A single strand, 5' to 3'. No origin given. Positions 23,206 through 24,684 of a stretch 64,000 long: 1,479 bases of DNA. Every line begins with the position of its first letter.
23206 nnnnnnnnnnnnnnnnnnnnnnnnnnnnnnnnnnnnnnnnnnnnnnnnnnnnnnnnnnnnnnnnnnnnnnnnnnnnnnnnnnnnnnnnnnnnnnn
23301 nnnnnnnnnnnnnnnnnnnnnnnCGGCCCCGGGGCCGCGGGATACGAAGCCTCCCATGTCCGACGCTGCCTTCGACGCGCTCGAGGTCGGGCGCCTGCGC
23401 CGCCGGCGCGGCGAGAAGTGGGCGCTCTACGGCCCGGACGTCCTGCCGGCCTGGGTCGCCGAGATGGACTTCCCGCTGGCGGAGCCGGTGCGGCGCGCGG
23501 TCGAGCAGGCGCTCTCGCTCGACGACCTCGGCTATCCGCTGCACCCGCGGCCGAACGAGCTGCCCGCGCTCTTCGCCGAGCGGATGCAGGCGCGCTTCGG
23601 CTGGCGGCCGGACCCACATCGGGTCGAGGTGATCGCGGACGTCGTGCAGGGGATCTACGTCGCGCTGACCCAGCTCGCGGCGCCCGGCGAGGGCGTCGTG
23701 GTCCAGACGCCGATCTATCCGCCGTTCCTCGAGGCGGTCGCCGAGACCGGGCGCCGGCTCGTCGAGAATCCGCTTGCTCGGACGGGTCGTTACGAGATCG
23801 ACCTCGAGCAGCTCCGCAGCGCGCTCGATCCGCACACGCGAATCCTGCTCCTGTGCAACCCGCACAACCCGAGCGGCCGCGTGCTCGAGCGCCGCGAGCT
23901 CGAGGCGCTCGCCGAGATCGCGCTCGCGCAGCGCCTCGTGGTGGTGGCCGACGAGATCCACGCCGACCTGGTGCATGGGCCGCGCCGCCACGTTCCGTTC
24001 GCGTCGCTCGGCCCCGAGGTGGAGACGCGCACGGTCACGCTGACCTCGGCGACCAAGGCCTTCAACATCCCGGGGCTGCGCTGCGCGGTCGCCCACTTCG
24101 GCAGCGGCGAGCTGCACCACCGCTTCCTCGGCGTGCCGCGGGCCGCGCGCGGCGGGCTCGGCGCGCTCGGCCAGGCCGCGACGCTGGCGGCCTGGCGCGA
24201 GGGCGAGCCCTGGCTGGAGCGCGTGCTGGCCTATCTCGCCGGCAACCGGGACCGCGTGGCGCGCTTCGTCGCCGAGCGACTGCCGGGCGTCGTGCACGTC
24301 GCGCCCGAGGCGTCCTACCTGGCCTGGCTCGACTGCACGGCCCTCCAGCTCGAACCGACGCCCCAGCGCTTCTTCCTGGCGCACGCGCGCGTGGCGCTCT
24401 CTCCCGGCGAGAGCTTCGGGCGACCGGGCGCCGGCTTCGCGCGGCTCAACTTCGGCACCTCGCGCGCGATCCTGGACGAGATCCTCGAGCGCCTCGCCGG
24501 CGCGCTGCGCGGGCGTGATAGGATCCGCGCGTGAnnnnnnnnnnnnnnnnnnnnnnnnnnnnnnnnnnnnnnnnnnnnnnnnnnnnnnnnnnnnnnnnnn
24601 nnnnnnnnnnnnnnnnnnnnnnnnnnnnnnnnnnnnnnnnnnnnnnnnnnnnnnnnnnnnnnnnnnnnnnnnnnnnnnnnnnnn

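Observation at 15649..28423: Thirteen co-directional genes: an SDR-rich, tightly coupled operon of unknown pathway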

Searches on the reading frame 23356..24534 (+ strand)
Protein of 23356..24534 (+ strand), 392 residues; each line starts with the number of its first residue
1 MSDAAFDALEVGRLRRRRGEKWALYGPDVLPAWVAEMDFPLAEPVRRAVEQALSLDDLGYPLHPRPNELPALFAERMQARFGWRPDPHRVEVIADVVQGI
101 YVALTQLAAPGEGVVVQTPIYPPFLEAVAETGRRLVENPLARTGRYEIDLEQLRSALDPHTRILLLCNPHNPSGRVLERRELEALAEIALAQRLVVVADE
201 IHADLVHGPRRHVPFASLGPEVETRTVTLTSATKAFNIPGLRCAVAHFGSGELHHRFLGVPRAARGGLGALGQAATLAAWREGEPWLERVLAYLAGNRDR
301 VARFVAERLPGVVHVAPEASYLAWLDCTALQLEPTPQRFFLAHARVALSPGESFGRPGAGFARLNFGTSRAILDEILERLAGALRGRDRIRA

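Call 6: search_protein_families(library=pfam, proteins=[window:23356-24534:+])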
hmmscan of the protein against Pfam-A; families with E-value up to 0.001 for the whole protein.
window:23356-24534:+ (392 aa): 1 family
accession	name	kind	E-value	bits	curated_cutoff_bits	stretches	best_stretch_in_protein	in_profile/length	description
PF00155.27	Aminotran_1_2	-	2.6e-36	126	19.7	1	83-380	61-361/361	Aminotransferase class I and II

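Call 7: search_protein_families(library=ncbifam, proteins=[window:23356-24534:+])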
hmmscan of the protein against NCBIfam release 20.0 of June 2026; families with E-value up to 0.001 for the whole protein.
window:23356-24534:+ (392 aa): 65 families (the best 25 are shown)
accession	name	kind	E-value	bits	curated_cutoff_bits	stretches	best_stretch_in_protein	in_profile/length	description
TIGR04350.1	C_S_lyase_PatB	subfamily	3e-112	375.3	340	1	21-384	14-383/384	PatB family C-S lyase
NF041364.1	GntC_guanitoxin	equivalog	1.1e-46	159.4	415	1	35-381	6-354/356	guanitoxin biosynthesis PLP-dependent (S)-gamma-hydroxy-L-arginine cyclodehydratase GntC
NF004770.0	PRK06108.1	subfamily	8e-44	150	422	1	27-385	36-393/396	pyridoxal phosphate-dependent aminotransferase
NF005855.0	PRK07777.1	equivalog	7.9e-37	127.5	553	1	46-381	47-385/391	pyridoxal phosphate-dependent aminotransferase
NF005816.0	PRK07682.1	equivalog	4.1e-29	101.4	620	1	34-384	36-383/390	aminotransferase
NF006488.0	PRK08912.1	equivalog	6.1e-29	101.1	498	1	44-385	43-385/387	aminotransferase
TIGR03947.1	viomycin_VioD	equivalog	1.4e-28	99.9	390.9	1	86-383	68-358/359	capreomycidine synthase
NF052290.2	MocR_like_YczR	exception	3.3e-28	98.6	487.4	1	41-383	118-457/458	MocR-like transcription factor YczR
TIGR01265.1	tyr_nico_aTase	subfamily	8e-27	94.2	292.45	1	86-381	95-396/403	tyrosine/nicotianamine family aminotransferase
NF006229.0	PRK08361.1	equivalog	1e-26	93.9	624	1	28-385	34-389/391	aspartate aminotransferase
NF005817.0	PRK07683.1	equivalog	3.4e-26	91.9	575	1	29-382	30-379/387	aminotransferase A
NF006569.0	PRK09082.1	subfamily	6.7e-26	91.3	420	1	38-242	41-244/386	methionine aminotransferase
NF004975.0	PRK06348.1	equivalog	9.3e-26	90.7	549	1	86-381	88-380/384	pyridoxal phosphate-dependent aminotransferase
NF041091.1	asp_aminotase_Arch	equivalog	1.7e-24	86.4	550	1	25-381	25-372/376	aspartate aminotransferase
NF005732.0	PRK07550.1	equivalog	1.2e-23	83.9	366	1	67-381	73-385/389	aminotransferase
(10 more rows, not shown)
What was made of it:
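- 23356..24534 (+): PatB/MalY-type PLP-dependent beta C-S lyase. TIGR04350 at 375 bits against a cut-off of 340 (call 7).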

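Call 28: search_solved_structures(query=window:23356-24534:+, max_evalue=1e-20)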
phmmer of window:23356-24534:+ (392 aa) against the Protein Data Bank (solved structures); distinct sequences matched with E-value up to 1e-20: 31.
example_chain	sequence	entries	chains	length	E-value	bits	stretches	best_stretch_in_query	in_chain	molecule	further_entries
5z0q_C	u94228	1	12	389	1.1e-73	252.1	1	16-385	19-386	Aminotransferase, class I and II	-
6qp3_A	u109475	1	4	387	9.8e-71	242.4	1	23-384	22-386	Cystathionine beta-lyase PatB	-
9k71_A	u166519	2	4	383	7.3e-66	226.4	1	17-381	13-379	cysteine-S-conjugate beta-lyase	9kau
3t32_A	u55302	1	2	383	5.2e-65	223.5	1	17-381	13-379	Aminotransferase, class I/II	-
3fdb_A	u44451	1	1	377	2.2e-64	221.5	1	12-384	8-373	putative PLP-dependent beta-cystathionase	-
8juj_A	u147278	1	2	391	3.3e-64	220.9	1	17-381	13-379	Aspartate aminotransferase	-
4dgt_A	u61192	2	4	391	1e-57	199.6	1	24-384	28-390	Putative pyridoxal phosphate-dependent transferase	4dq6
3b1c_A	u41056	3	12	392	2.9e-55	191.4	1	25-381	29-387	BetaC-S lyase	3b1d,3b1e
3l8a_A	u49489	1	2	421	6.1e-50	173.9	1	24-381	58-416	Putative aminotransferase, probable beta-cystathionase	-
1c7n_A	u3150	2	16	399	3.2e-48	168.3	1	26-386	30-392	CYSTALYSIN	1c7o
1d2f_A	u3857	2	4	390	5e-46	161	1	27-385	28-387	MALY PROTEIN | Protein MalY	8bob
3dzz_A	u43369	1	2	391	8.1e-45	157.1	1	11-381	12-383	putative pyridoxal 5'-phosphate-dependent C-S lyase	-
8y54_A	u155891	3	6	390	7e-44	154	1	15-381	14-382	cysteine-S-conjugate beta-lyase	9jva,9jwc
9m0q_A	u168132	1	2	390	4.8e-43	151.2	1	15-381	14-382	cysteine-S-conjugate beta-lyase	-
6qp1_A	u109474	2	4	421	1.8e-42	149.3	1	28-384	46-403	Aminotransferase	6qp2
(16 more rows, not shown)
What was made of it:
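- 23356..24534 (+): PDB matches are 5z0q, 6qp3 (PatB) and 9k71 (Cys-S-conjugate beta-lyase) (call 28).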

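Call 73: find_homologous_proteins(query=window:23356-24534:+, max_evalue=1e-30)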
Query window:23356-24534:+ (392 aa): 7525 proteins with E <= 1e-30 among 8000 candidates; the best 120 are listed.
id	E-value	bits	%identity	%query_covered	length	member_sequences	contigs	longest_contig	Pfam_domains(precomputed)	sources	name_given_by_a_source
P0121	3.7e-255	864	99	100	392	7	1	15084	PF00155.28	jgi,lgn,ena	-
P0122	3.5e-243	825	95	100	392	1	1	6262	PF00155.28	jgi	jgi:cystathionine beta-lyase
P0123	5.0e-211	719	83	100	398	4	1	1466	PF00155.28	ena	-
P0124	3.9e-207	706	83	95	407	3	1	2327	PF00155.28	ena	-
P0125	1.5e-206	704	82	100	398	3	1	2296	PF00155.28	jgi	-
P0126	2.8e-201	687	81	100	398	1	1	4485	PF00155.28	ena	-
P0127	3.8e-191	654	77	99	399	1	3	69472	PF00155.28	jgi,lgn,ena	jgi:cystathionine beta-lyase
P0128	2.2e-189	648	78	98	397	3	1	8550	PF00155.28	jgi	-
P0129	1.9e-181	622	73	98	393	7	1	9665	PF00155.28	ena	-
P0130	6.9e-181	620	73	97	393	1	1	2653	PF00155.28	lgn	-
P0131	3.5e-180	618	73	97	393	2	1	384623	PF00155.28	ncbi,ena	-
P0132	4.6e-179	614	72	97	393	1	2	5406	PF00155.28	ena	-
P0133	5.0e-179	614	72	97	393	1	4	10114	PF00155.28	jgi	-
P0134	6.6e-179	613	72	99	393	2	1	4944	PF00155.28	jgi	jgi:cystathionine beta-lyase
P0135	8.2e-179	613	72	97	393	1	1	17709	PF00155.28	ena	-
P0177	1.3e-165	570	68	94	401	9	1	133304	PF00155.28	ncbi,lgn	-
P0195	1.7e-155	536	64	97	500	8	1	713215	PF24777.2,PF00155.28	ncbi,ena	-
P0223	7.5e-152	524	64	97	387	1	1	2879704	PF00155.28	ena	-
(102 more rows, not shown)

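Call 74: find_encoding_contigs(protein=P0195, flank=10000, max_places=1)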
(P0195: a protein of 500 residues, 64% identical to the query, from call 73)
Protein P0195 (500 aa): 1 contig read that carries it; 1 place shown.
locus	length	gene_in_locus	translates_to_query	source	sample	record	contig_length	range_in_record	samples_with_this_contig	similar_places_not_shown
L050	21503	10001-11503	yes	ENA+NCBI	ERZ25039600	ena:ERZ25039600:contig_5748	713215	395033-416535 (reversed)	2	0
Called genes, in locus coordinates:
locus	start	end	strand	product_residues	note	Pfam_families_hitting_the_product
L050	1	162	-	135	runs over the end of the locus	-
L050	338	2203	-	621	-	PF00270:DEAD, PF04851:ResIII (weak), PF00271:Helicase_C, PF16124:RecQ_Zn_bind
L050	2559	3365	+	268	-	-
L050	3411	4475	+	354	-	PF00793:DAHP_synth_1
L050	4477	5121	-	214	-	PF05494:MlaC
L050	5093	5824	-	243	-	PF04333:MlaA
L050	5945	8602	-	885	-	PF00133:tRNA-synt_1, PF09334:tRNA-synt_1g, PF00133:tRNA-synt_1, PF08264:Anticodon_1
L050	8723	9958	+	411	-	PF00999:Na_H_Exchanger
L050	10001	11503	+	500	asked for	PF24777:DUF7700, PF00155:Aminotran_1_2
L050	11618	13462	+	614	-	PF05157:MshEN, PF00437:T2SSE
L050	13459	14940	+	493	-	PF00004:AAA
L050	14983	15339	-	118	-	PF07027:DUF1318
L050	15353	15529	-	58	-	PF13617:Lipoprotein_19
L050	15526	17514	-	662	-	PF11739:YdbH-like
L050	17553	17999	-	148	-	-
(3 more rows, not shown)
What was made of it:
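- PatB homologues of similar identity are stand-alone elsewhere (call 74).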

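Call 75: find_encoding_contigs(protein=P0223, flank=10000, max_places=1)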
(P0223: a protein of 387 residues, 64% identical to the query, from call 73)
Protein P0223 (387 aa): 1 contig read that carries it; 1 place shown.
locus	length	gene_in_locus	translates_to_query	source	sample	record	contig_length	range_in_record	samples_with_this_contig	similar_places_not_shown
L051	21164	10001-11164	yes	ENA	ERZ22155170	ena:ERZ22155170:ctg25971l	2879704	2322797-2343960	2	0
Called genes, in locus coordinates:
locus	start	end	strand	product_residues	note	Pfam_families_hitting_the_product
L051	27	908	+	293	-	PF00561:Abhydrolase_1, PF12697:Abhydrolase_6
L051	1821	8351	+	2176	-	-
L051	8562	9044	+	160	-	PF04463:2-thiour_desulf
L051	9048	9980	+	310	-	PF00892:EamA (weak)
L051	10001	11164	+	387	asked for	PF00155:Aminotran_1_2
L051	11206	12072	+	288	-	PF07044:DUF1329 (weak), PF17131:TP_0789-like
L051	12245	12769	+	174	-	-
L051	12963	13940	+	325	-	PF03968:LptD_N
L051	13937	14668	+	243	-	PF00005:ABC_tran, PF13304:AAA_21 (faint), PF12399:BCA_ABC_TP_C (weak)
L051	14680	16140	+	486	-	PF00309:Sigma54_AID, PF04963:Sigma54_CBD, PF04552:Sigma54_DBD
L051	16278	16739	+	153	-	PF00359:PTS_EIIA_2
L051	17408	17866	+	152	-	PF03610:EIIA-man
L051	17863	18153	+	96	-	PF00381:PTS-HPr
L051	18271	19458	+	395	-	PF00438:S-AdoMet_synt_N, PF02772:S-AdoMet_synt_M, PF02773:S-AdoMet_synt_C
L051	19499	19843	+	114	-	PF02699:YajC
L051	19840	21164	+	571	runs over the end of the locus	PF21760:SecD_1st, PF22599:SecDF_P1_head, PF02355:SecD_SecF_C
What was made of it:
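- PatB stands alone at the same site in L051 (call 75). PatB is a resident backbone gene (call 75).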

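Call 76: find_encoding_contigs(protein=P0177, flank=10000, max_places=1)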
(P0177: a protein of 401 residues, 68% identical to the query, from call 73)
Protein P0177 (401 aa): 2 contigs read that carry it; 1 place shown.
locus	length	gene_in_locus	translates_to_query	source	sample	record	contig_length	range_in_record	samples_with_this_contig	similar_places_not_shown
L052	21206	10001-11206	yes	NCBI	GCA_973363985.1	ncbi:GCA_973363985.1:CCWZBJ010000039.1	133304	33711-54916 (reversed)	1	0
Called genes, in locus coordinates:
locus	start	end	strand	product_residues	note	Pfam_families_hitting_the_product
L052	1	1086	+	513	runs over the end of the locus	PF00875:DNA_photolyase, PF03441:FAD_binding_7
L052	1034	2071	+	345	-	PF04463:2-thiour_desulf, PF08349:DUF1722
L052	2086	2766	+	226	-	PF03819:MazG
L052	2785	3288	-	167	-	PF00571:CBS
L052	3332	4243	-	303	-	PF00561:Abhydrolase_1, PF12146:Hydrolase_4, PF12697:Abhydrolase_6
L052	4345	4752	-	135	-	PF04075:F420H2_quin_red (weak), PF10012:DUF2255 (weak)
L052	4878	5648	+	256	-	PF23441:SDR (weak), PF00106:adh_short, PF08659:KR, PF13561:adh_short_C2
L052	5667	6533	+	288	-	PF00296:Bac_luciferase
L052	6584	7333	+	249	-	PF00106:adh_short, PF08659:KR, PF13561:adh_short_C2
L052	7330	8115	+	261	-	PF00106:adh_short, PF08659:KR, PF13561:adh_short_C2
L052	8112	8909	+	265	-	PF00106:adh_short, PF08659:KR, PF13561:adh_short_C2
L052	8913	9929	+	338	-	PF00296:Bac_luciferase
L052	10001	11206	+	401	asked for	PF00155:Aminotran_1_2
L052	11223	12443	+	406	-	PF00149:Metallophos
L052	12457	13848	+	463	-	PF01425:Amidase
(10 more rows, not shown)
